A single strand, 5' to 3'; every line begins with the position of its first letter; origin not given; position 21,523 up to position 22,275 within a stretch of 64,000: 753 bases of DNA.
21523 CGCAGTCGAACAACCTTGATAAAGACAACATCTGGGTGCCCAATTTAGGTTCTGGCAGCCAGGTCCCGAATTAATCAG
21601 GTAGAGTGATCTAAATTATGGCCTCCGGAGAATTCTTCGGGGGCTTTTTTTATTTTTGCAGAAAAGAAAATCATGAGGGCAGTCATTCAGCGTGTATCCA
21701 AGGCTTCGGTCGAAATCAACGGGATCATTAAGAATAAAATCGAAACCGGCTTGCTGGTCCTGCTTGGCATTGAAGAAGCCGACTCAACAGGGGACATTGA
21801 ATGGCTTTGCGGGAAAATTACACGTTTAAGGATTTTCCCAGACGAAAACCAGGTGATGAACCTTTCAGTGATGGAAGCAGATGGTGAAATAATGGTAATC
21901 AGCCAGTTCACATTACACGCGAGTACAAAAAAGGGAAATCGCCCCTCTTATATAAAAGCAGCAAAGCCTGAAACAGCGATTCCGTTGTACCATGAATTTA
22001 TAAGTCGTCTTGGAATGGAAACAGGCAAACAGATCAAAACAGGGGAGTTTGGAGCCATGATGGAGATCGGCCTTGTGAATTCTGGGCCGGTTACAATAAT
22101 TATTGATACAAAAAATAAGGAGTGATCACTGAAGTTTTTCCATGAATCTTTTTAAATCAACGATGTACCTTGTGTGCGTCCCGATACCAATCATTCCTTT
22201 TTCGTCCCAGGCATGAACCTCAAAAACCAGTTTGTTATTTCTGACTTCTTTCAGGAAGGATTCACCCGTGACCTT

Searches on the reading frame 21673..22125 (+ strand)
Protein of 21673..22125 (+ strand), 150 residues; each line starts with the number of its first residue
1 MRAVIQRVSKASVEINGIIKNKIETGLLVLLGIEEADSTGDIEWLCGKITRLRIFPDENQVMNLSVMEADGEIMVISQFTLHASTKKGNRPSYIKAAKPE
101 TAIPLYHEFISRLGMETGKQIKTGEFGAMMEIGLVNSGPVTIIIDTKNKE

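Call 21: search_protein_families(library=pfam, proteins=[window:21673-22125:+], max_evalue=0.001)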
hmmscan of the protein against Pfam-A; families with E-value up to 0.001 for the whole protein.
window:21673-22125:+ (150 aa): 1 family
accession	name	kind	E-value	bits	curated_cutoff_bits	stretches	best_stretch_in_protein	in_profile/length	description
PF02580.21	Tyr_Deacylase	-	2.5e-56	190.5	25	1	2-145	1-144/144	D-Tyr-tRNA(Tyr) deacylase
